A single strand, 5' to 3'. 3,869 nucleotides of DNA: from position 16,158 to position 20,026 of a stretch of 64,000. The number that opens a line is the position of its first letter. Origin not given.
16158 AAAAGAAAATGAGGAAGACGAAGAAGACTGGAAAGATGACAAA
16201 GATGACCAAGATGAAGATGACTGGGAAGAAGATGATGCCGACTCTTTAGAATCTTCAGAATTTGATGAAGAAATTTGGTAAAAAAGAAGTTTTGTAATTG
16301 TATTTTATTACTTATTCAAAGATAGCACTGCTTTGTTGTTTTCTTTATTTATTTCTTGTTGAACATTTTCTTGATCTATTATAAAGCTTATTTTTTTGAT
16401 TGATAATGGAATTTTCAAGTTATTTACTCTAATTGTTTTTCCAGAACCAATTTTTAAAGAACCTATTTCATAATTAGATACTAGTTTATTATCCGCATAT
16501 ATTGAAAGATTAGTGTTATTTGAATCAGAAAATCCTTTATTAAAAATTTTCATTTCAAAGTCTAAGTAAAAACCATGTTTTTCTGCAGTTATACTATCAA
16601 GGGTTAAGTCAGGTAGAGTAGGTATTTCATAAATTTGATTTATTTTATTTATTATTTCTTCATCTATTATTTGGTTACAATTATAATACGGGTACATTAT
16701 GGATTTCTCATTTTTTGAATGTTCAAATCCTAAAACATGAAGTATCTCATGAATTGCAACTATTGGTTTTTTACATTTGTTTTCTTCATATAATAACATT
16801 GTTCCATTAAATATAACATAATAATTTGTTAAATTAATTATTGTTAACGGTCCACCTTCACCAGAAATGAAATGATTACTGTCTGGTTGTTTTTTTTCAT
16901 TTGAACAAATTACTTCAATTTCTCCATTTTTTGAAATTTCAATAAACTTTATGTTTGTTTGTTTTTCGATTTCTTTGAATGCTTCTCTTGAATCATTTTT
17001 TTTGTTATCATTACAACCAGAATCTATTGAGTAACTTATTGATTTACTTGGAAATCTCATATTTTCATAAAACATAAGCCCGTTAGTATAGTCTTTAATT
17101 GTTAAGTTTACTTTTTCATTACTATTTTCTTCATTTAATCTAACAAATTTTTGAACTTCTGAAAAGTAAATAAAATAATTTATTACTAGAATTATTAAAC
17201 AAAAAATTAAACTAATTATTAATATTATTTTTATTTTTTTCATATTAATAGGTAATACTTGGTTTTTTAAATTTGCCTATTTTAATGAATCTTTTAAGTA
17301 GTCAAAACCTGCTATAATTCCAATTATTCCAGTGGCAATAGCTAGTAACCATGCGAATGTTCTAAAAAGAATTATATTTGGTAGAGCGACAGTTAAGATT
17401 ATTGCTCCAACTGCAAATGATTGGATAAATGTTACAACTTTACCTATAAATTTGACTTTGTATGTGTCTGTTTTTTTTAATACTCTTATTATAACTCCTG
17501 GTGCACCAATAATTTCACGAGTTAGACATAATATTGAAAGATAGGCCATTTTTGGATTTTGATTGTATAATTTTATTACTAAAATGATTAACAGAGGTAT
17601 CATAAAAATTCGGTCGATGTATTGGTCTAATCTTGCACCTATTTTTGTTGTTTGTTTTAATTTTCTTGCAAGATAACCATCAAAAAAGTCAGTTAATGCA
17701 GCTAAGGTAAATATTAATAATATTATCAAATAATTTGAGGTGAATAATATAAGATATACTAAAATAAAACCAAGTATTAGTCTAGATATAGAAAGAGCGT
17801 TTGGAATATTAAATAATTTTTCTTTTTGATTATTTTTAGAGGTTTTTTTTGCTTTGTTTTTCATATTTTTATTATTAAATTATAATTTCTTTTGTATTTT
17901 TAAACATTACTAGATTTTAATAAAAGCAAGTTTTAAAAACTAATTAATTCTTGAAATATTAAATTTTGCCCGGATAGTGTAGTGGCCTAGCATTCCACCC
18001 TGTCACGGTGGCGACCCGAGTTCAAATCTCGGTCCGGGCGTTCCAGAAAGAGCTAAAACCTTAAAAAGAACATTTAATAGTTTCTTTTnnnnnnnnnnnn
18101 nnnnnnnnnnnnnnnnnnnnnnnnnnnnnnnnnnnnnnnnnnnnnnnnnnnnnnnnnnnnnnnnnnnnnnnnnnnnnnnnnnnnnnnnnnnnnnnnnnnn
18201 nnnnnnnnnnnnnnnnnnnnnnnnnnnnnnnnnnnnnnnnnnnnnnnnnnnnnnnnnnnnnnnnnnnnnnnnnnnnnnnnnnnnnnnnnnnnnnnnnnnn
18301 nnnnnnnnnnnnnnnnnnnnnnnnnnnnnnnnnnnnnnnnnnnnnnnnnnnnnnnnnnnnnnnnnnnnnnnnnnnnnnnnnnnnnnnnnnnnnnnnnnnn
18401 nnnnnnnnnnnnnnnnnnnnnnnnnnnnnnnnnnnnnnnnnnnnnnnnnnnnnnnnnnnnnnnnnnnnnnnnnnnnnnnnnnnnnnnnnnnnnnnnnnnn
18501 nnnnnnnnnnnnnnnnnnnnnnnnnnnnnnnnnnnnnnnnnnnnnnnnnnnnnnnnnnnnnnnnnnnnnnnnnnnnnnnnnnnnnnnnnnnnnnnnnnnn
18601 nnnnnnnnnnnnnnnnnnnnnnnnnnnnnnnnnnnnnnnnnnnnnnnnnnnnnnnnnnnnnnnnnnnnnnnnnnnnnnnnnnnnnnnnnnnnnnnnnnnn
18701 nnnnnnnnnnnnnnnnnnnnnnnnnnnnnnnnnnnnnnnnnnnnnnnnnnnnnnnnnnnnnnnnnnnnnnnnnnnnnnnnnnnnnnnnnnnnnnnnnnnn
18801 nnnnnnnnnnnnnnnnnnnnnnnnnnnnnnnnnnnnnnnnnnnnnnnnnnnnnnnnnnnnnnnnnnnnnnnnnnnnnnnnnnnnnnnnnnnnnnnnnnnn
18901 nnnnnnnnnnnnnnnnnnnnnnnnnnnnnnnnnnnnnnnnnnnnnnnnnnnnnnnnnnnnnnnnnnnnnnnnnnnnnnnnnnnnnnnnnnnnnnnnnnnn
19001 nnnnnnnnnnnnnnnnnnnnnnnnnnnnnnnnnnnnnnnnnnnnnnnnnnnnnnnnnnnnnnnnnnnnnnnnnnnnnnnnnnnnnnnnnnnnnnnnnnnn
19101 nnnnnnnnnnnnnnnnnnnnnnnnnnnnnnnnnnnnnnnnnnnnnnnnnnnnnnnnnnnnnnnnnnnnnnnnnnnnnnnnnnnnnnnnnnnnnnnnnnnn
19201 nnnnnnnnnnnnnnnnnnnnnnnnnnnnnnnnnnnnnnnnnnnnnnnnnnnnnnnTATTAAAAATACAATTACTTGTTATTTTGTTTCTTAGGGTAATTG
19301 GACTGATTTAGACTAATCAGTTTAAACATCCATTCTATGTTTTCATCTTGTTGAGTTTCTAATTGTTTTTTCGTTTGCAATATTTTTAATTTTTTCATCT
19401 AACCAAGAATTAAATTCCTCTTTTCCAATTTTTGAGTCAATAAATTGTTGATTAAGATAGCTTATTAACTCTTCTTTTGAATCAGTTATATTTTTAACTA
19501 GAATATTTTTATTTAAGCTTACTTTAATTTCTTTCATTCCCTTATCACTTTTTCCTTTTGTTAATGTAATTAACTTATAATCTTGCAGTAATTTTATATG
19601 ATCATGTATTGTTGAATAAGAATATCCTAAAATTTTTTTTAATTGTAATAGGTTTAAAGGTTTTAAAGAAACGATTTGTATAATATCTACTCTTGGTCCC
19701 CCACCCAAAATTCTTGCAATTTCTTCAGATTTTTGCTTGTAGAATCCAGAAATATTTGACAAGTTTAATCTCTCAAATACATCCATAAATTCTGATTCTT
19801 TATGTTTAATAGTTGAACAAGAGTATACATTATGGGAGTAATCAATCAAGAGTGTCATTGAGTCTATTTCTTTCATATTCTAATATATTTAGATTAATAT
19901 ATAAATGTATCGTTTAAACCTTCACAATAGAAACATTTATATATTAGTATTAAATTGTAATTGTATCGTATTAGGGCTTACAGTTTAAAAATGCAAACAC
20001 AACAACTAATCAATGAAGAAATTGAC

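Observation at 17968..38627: tRNA-Asp 3' end used repeatedly as an integration site: a tandem array of att-core copies spanning ~20.6 kb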

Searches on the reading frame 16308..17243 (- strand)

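Call 15: search_protein_families(library=pfam, proteins=[window:16308-17243:-], max_evalue=0.01)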
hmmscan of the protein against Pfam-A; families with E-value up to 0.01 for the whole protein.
window:16308-17243:- (311 aa): 3 families
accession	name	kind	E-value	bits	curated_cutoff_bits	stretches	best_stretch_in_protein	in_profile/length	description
PF00413.30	Peptidase_M10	-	1.1e-13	51.7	24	1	67-205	5-158/159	Matrixin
PF07705.17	CARDB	-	2.7e-10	40.8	22.7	1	211-304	2-98/101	CARDB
PF01400.30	Astacin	-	6.7e-09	36.1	22.5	2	151-178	70-97/189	Astacin (Peptidase family M12A)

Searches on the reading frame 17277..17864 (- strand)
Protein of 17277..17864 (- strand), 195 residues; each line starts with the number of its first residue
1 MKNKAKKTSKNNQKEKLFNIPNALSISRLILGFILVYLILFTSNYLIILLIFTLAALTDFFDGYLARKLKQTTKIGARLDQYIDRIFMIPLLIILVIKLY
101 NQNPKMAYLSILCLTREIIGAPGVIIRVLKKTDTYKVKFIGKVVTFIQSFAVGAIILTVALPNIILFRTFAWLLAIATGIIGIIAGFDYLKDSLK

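Call 15: search_protein_families(library=pfam, proteins=[window:17277-17864:-], max_evalue=0.01)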
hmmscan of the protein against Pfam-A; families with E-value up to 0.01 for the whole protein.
window:17277-17864:- (195 aa): 1 family
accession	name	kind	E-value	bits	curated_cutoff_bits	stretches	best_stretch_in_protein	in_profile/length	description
PF01066.26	CDP-OH_P_transf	-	2.1e-26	93.6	22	1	18-173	1-144/152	CDP-alcohol phosphatidyltransferase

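Call 27: find_related_loci(query=window:17277-17864:-, collection=genome_contigs, flank=10000)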
Query window:17277-17864:- (195 aa) in genome_contigs; peptide patterns used: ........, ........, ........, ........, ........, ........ (x = any residue, [..] = any of these).
599 stretches matched a pattern (row limit reached: there are more); 471 encode a relative of the query (tblastn E <= 1e-3); the best 80 are kept; 80 distinct loci.
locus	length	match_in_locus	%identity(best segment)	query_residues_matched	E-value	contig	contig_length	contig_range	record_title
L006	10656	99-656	51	7-195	2e-63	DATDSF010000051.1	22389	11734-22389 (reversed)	MAG TPA_asm: Candidatus Nanoarchaeia archaeon isolate SMAG_U7996 k141_128118, whole genome shotgun sequence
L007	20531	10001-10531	55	19-195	5e-60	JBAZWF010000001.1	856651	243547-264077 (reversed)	MAG: Candidatus Pacearchaeota archaeon isolate SO_2017_GW1_270 NODE_32_length_856651_cov_3.449720_OW334_2017, whole geno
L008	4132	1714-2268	53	10-195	2e-56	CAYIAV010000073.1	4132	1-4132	MAG TPA_asm: Candidatus Woesearchaeota archaeon isolate ERP119705_co1_735 genome assembly, contig: NODE_41065_length_413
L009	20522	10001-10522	33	19-192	3e-26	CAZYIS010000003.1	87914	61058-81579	MAG TPA_asm: Candidatus Woesearchaeota archaeon isolate SRP142039_co2_64 genome assembly, contig: NODE_44_length_87914_c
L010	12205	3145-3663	34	10-195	4e-20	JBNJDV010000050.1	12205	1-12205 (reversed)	MAG: Bacillota bacterium isolate Y23_30dBSe4.bin.182 NODE_5468_length_12205_cov_51.303155, whole genome shotgun sequence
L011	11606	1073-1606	35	1-190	4e-20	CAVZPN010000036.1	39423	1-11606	MAG: uncultured archaeon isolate MFD02832.bin.2.135 genome assembly, contig: contig_58551, whole genome shotgun sequence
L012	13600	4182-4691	35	13-195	1e-19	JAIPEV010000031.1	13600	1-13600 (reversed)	MAG: Halanaerobiales bacterium isolate Tobar15.5-16.5m-G20 Tobar15-5-16-5m-C3305, whole genome shotgun sequence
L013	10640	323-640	42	19-121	4e-19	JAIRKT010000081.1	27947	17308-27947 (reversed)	MAG: Christensenellaceae bacterium isolate Cc175_bin14 k119_3479121, whole genome shotgun sequence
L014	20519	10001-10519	35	10-195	2e-18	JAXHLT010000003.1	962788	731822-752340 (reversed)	MAG: Halanaerobiales bacterium isolate Salar_de_Ascotan_soil_MAG_ASO31 contig_606_polypolish, whole genome shotgun seque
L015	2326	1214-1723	34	19-191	2e-18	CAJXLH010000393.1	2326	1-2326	MAG TPA_asm: uncultured Maritalea sp. isolate SRR6201692_bin.32_MetaBAT_v2.12.1_MAG genome assembly, contig: NODE_8127_l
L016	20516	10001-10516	31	19-193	3e-17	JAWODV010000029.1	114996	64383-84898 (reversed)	MAG: Kosmotogaceae bacterium isolate BLK5-2.bin.62 k191_1170968, whole genome shotgun sequence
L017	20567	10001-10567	33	7-195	1e-16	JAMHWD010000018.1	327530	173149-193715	MAG: Alphaproteobacteria bacterium isolate UR_AS_maxbin.025 k201_2275829, whole genome shotgun sequence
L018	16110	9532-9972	36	5-152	2e-16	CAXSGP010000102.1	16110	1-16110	MAG: uncultured Oligoflexus sp. isolate private_X16_metawrap_bin.16 genome assembly, contig: private_X16_metawrap_bin.16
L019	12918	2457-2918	33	1-164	3e-16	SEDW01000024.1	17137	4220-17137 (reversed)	MAG: Proteobacteria bacterium isolate PMG_129 scaffold_5653, whole genome shotgun sequence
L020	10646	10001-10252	51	19-102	4e-16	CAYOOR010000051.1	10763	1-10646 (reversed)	MAG TPA_asm: uncultured Alphaproteobacteria bacterium isolate SRP092796_co1_682 genome assembly, contig: k141_3778623, w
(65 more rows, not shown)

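Call 34: search_protein_families(library=pfam, proteins=[L007:7893-9197:+, L007:7001-7351:-, L007:6508-6969:-, L007:2944-4632:+, L007:2238-2942:+, L007:1545-1925:-], max_evalue=0.01)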
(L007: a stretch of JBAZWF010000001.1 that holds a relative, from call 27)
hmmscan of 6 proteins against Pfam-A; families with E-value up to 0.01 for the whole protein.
L007:7893-9197:+ (434 aa): 2 families
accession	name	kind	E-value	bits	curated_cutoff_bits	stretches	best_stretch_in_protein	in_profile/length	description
PF00149.33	Metallophos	-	3.7e-11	44.2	21.5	1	40-149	3-72/191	Calcineurin-like phosphoesterase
PF12850.12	Metallophos_2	-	1.3e-06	29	27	0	351-394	105-143/154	Calcineurin-like phosphoesterase superfamily domain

L007:7001-7351:- (116 aa): 0 families

L007:6508-6969:- (153 aa): 1 family
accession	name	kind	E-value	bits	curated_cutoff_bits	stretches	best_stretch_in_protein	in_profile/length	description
PF03073.20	TspO_MBR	-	1.9e-42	144.9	24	1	14-150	3-143/145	TspO/MBR family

L007:2944-4632:+ (562 aa): 0 families

L007:2238-2942:+ (234 aa): 1 family
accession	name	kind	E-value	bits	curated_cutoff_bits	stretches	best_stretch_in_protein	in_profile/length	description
PF01522.26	Polysacc_deac_1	-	4.6e-24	85.2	23.1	1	35-161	2-123/124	Polysaccharide deacetylase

L007:1545-1925:- (126 aa): 0 families

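Call 113: find_encoding_contigs(protein=window:17277-17864:-, flank=5000, max_places=10)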
Protein window:17277-17864:- (195 aa): 6 contigs read that carry it; 1 place shown.
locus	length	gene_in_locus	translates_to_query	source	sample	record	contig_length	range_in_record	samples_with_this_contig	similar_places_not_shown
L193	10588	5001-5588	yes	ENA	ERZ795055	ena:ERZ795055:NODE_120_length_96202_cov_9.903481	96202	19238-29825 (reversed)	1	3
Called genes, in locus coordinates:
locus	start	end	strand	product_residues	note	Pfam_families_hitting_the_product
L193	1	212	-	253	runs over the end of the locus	-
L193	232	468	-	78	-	-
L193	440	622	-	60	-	-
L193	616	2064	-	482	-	PF27228:MTBMA_p00010_2nd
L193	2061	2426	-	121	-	-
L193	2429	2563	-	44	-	-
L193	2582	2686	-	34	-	-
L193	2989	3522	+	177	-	-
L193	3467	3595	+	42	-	-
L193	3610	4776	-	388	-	PF00589:Phage_integrase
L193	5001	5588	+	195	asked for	PF01066:CDP-OH_P_transf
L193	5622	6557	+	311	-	PF01400:Astacin (faint), PF00413:Peptidase_M10, PF07705:CARDB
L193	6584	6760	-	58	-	-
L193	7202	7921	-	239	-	-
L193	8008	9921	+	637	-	PF00133:tRNA-synt_1, PF01406:tRNA-synt_1e, PF09334:tRNA-synt_1g, PF00133:tRNA-synt_1, PF08264:Anticodon_1, PF19303:Anticodon_3, PF01588:tRNA_bind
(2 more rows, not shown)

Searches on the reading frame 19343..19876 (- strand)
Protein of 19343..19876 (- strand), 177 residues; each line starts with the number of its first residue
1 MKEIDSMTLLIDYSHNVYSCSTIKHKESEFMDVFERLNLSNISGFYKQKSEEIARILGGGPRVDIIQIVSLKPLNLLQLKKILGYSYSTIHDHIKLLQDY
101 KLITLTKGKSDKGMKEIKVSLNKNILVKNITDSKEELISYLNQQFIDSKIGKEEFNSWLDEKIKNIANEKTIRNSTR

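Call 13: search_protein_families(library=pfam, proteins=[window:19343-19876:-], max_evalue=0.01)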
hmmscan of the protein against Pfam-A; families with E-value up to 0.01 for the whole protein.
window:19343-19876:- (177 aa): 3 families
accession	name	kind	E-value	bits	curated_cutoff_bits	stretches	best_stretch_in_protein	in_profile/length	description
PF25212.1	HVO_A0114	-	0.0014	18.8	27.6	1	64-111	26-74/84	HVO_A0114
PF12840.13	HTH_20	-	0.0031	17.9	27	1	62-105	6-50/51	Helix-turn-helix domain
PF01022.26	HTH_5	-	0.0072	16.6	22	0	62-99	4-41/47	Bacterial regulatory protein, arsR family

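Call 73: search_protein_families(library=phrogs, proteins=[window:19343-19876:-], max_evalue=0.001)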
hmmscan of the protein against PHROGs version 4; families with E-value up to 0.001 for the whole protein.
window:19343-19876:- (177 aa): 0 families
